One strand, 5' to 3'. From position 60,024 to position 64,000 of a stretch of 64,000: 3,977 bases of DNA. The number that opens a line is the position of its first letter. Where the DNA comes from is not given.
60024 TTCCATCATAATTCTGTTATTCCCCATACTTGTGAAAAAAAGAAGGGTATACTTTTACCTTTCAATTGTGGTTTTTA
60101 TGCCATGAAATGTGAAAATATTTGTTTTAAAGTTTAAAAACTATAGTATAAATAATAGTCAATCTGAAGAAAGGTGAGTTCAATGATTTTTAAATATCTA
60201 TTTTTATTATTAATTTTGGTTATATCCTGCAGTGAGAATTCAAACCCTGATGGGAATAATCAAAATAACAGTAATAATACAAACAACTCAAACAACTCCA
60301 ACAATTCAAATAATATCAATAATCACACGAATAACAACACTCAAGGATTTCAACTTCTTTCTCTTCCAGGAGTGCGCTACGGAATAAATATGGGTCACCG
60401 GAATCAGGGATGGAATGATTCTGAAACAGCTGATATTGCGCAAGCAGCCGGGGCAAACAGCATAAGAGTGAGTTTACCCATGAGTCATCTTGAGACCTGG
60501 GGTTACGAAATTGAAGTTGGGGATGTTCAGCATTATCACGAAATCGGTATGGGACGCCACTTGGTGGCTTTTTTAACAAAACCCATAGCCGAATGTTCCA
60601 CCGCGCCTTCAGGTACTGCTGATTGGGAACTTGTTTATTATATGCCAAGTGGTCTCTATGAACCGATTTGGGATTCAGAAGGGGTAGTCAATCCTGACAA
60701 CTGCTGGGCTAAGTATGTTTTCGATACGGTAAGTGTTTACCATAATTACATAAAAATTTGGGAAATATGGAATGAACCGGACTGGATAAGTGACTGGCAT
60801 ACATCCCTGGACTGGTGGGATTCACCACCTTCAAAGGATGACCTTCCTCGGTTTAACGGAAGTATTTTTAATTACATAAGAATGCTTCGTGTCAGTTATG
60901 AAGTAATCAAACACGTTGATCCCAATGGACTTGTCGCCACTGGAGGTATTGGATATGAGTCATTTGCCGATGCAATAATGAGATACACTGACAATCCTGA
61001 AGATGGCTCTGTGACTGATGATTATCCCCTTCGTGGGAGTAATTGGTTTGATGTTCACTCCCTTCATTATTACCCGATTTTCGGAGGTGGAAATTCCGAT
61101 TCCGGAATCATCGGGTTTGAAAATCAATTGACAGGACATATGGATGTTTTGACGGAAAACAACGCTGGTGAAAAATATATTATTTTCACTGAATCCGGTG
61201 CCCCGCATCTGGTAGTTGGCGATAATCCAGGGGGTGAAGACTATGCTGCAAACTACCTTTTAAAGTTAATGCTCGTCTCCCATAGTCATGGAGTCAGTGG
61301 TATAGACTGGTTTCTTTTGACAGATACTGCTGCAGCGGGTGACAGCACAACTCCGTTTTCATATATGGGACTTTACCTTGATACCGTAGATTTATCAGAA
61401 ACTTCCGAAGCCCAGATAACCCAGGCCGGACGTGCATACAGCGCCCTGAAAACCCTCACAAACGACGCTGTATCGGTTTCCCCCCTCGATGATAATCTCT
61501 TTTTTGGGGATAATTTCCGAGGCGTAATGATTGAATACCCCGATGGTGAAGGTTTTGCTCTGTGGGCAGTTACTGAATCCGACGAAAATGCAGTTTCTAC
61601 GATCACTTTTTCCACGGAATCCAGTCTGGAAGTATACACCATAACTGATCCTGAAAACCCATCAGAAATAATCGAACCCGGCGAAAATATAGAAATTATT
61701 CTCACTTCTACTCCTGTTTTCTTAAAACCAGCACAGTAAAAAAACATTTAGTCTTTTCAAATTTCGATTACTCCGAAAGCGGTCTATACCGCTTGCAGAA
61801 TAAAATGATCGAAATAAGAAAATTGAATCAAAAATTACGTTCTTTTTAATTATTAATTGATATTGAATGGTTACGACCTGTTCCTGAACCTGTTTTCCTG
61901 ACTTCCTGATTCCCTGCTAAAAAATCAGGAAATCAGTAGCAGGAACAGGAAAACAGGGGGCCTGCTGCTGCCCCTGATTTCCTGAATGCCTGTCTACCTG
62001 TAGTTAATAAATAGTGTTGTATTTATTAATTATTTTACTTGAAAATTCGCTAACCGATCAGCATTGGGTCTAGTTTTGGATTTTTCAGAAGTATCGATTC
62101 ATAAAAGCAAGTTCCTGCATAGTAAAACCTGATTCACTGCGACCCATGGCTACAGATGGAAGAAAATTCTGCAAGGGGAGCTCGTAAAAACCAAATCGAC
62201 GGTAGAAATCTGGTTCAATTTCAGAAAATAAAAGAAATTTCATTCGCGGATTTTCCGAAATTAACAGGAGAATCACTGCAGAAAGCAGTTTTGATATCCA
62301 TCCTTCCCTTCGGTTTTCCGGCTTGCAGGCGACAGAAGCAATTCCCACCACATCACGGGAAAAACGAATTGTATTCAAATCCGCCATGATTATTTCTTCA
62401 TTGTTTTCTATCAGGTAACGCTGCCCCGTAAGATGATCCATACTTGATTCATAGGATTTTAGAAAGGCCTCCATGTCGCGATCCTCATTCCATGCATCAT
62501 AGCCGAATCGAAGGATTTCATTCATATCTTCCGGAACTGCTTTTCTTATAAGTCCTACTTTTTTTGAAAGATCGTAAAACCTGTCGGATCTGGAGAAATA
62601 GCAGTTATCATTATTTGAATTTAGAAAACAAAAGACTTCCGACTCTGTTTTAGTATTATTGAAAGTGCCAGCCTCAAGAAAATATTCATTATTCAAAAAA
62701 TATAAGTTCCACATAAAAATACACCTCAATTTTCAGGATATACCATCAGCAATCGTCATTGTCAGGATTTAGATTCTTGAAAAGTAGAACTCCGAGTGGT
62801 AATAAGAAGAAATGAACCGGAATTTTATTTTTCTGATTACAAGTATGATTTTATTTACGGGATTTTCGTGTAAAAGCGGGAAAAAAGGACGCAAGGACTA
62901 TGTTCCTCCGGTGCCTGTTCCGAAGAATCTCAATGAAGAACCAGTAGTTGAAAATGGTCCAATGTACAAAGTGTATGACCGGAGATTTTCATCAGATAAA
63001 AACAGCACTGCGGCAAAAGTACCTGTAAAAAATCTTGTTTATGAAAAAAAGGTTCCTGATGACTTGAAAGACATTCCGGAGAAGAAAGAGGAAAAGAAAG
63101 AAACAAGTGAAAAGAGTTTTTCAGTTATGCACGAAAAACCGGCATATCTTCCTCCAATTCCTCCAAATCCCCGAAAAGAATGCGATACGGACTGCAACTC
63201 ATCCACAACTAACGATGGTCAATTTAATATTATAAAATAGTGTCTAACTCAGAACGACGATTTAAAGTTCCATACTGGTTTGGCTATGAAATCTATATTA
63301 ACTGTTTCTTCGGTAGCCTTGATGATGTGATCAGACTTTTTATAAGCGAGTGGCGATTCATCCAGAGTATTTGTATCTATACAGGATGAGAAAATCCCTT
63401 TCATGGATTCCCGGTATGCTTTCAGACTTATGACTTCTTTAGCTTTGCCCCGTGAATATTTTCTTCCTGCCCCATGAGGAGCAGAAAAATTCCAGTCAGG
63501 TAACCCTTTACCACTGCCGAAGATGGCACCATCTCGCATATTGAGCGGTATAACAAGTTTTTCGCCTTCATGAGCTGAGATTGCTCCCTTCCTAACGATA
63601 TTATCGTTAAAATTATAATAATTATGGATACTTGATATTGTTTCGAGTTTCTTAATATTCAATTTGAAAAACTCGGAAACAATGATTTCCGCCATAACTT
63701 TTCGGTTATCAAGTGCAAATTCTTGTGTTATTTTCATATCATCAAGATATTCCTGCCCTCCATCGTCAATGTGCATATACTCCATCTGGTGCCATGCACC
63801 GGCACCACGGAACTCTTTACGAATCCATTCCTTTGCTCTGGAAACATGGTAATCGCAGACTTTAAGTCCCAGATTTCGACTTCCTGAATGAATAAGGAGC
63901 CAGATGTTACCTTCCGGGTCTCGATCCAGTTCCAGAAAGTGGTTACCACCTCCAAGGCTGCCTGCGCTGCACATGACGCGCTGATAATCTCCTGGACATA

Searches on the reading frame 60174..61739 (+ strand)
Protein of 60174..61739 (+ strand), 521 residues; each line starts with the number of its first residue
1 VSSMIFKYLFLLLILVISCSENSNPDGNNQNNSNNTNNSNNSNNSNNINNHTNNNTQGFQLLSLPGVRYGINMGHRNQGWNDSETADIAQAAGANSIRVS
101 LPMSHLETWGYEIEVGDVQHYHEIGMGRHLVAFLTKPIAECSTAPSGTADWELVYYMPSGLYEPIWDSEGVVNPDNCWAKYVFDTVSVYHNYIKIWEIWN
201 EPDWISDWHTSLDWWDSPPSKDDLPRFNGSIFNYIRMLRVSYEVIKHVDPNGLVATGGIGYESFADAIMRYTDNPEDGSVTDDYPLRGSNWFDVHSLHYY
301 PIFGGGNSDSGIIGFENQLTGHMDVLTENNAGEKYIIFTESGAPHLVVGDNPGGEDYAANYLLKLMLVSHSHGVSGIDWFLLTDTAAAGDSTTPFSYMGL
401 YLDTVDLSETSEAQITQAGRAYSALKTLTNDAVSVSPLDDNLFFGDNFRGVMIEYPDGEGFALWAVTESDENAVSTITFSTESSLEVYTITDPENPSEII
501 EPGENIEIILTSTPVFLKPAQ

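Call 49: find_encoding_contigs(protein=window:60174-61739:+, flank=10000, max_places=10)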
Protein window:60174-61739:+ (521 aa): no gene with exactly this product is on record in the collection.

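Call 61: search_protein_families(library=pfam, proteins=[window:60174-61739:+], max_evalue=0.01)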
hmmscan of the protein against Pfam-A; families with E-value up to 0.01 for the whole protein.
window:60174-61739:+ (521 aa): 0 families

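Call 83: search_protein_families(library=padloc, proteins=[window:60174-61739:+], max_evalue=0.01)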
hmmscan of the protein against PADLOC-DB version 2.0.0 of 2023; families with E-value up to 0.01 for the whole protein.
window:60174-61739:+ (521 aa): 0 families

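Call 84: search_protein_families(library=ncbifam, proteins=[window:60174-61739:+], max_evalue=0.01)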
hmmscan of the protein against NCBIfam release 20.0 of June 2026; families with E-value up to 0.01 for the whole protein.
window:60174-61739:+ (521 aa): 1 family
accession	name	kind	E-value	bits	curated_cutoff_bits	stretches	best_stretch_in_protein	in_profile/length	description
NF033729.0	borfam54_2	equivalog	0.0032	17.2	30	1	11-56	17-62/226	complement regulator-acquiring protein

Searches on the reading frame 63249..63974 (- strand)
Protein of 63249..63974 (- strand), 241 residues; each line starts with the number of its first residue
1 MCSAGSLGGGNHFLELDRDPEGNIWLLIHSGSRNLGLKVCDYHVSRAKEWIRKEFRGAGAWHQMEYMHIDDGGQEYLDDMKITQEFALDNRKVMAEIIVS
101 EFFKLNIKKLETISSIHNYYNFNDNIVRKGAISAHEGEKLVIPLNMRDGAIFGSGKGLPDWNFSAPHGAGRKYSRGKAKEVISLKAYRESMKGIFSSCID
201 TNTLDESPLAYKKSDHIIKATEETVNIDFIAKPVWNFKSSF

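Call 47: find_encoding_contigs(protein=window:63249-63974:-, flank=10000, max_places=10)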
Protein window:63249-63974:- (241 aa): no gene with exactly this product is on record in the collection.

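Call 61: search_protein_families(library=pfam, proteins=[window:63249-63974:-], max_evalue=0.01)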
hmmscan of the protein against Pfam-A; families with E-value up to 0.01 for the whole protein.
window:63249-63974:- (241 aa): 1 family
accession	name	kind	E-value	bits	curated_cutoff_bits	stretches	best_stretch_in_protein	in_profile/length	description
PF01139.22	RtcB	-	3.7e-44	152.1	27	1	4-237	147-424/426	tRNA-splicing ligase RtcB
